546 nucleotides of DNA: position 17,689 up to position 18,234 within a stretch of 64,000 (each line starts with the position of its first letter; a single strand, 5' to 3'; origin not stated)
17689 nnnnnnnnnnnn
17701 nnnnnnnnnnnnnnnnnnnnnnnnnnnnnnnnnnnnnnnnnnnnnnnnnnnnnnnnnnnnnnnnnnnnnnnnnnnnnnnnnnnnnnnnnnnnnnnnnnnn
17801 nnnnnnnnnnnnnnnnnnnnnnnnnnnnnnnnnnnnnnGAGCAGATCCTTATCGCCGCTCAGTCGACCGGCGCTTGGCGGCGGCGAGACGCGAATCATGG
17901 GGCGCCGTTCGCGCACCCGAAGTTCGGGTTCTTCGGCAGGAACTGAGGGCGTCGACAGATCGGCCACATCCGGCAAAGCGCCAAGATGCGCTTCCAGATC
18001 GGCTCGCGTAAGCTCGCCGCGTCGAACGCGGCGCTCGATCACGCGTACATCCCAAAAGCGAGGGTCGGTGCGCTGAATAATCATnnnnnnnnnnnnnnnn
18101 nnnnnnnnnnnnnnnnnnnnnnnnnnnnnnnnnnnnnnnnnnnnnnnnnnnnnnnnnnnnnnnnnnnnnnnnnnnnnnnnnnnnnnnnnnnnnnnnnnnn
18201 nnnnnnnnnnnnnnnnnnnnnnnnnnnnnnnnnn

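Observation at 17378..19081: Operon of a DHp-only pseudo-histidine kinase (His->Thr, no ATPase domain), a poly-acidic-tail protein and a DUF1844 protein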

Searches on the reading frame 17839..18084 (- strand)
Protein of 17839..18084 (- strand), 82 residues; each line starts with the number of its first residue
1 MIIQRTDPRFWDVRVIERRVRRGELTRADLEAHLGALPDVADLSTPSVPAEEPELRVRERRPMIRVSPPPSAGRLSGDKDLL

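Call 18: find_homologous_proteins(query=window:17839-18084:-)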
Query seq(82 aa) (82 aa): 39 proteins with E <= 0.001 among 56 candidates.
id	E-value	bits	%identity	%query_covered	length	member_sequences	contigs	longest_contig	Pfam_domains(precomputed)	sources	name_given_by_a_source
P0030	4.4e-44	166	99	100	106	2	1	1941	-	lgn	-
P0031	2.0e-34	135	80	100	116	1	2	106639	-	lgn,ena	-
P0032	1.1e-33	133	82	96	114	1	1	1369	-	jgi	jgi:hypothetical protein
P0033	9.4e-33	130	77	96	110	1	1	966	-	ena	-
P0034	1.2e-32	129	76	96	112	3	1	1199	-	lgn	-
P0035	8.8e-32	127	78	94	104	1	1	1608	-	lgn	-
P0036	1.2e-31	126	77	94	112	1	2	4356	-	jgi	jgi:hypothetical protein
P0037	6.5e-30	121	74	98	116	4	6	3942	-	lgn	-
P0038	8.9e-30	120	73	95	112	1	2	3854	-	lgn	-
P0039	4.4e-29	118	73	96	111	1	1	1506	-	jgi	jgi:hypothetical protein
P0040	1.1e-27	114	71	96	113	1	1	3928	-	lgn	-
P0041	1.2e-27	113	77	94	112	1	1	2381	-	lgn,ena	-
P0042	7.2e-23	98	81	66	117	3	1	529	-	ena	-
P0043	4.8e-22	96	76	76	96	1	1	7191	-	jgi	jgi:hypothetical protein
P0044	9.9e-21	91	76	66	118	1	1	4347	-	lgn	-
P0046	1.5e-20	91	76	66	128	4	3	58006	-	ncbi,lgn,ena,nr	ncbi:MAG: hypothetical protein JNJ46_28215 [Myxococcales bacterium]|nr:hypothetical protein [Myxococ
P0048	5.5e-20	89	74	66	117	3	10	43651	-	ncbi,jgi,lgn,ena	-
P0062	2.7e-14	71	57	85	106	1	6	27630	-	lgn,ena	-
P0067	9.3e-4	37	45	71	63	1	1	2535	-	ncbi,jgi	jgi:hypothetical protein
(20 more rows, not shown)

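Call 20: find_encoding_contigs(protein=P0046, flank=6000, max_places=1)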
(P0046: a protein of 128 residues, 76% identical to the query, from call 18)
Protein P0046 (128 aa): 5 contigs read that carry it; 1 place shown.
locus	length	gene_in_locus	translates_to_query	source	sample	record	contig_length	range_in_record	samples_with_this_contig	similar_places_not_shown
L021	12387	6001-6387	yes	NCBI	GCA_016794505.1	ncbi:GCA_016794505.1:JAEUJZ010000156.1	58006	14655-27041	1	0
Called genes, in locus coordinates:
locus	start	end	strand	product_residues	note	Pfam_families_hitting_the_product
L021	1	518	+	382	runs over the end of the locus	PF02653:BPD_transp_2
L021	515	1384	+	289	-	PF02653:BPD_transp_2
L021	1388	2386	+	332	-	PF00781:DAGK_cat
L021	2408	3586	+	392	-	PF06725:3D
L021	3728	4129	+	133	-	PF00085:Thioredoxin, PF13098:Thioredoxin_2 (faint), PF13905:Thioredoxin_8 (faint)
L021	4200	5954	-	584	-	-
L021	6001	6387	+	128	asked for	-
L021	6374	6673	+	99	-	PF08899:DUF1844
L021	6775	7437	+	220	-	PF12740:PETase (weak), PF01738:DLH, PF12697:Abhydrolase_6 (faint), PF12146:Hydrolase_4 (faint)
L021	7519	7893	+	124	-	-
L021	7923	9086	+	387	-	PF01636:APH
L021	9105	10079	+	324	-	PF03255:ACCA, PF01039:Carboxyl_trans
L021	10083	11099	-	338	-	-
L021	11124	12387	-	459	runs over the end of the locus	PF03783:CsgG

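Call 21: find_encoding_contigs(protein=P0062, flank=6000, max_places=1)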
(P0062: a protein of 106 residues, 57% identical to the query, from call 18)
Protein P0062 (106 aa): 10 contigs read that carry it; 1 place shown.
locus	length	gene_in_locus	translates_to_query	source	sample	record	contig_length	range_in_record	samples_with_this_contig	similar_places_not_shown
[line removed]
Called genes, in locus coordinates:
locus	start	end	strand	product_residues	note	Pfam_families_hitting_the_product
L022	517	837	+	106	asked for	-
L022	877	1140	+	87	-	PF08899:DUF1844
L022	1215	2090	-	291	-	PF02629:CoA_binding, PF00549:Ligase_CoA, PF13607:Succ_CoA_lig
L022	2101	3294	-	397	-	PF08442:ATP-grasp_2, PF13549:ATP-grasp_5 (weak), PF24948:Citrate_synth_N, PF00549:Ligase_CoA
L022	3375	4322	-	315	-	PF00056:Ldh_1_N, PF02866:Ldh_1_C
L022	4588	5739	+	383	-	-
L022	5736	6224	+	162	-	-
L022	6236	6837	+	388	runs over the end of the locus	PF01494:FAD_binding_3, PF13450:NAD_binding_8 (faint), PF01494:FAD_binding_3 (weak)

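Call 22: find_encoding_contigs(protein=P0048, flank=6000, max_places=1)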
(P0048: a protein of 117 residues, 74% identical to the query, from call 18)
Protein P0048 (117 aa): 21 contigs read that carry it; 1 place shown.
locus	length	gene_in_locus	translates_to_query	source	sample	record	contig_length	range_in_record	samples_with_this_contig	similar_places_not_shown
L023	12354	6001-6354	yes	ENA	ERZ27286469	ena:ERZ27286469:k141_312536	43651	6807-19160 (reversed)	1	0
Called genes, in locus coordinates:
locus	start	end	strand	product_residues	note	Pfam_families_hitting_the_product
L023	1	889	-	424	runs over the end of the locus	PF04313:HSDR_N, PF13588:HSDR_N_2 (weak)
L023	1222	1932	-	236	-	PF01740:STAS, PF13466:STAS_2 (weak)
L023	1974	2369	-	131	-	PF11964:SpoIIAA-like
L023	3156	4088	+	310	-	-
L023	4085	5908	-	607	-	-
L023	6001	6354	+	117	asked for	-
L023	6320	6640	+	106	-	PF08899:DUF1844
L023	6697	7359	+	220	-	PF12740:PETase (weak), PF01738:DLH, PF12697:Abhydrolase_6 (faint), PF12146:Hydrolase_4 (faint)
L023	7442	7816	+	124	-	-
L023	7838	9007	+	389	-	PF01636:APH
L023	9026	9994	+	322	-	PF03255:ACCA, PF01039:Carboxyl_trans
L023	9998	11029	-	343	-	-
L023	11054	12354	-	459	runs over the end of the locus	PF03783:CsgG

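Call 40: find_encoding_contigs(protein=P0067, flank=3000, max_places=2)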
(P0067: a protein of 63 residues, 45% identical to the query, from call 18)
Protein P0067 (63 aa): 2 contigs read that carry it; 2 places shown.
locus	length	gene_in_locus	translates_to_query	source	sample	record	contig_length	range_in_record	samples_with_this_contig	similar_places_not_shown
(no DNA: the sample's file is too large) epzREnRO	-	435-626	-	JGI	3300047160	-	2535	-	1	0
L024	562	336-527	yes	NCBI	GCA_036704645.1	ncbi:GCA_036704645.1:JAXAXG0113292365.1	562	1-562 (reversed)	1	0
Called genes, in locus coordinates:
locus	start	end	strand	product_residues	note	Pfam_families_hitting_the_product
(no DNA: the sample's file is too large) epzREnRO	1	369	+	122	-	?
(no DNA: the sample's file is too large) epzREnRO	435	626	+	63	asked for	-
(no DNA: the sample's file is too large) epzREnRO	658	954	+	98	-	PF08899:DUF1844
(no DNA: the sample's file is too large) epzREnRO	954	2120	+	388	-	PF00089:Trypsin, PF13365:Trypsin_2, PF00595:PDZ (weak), PF13180:PDZ_2, PF17820:PDZ_6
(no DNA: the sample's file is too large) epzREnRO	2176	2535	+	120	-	?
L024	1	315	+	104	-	?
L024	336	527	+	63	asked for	-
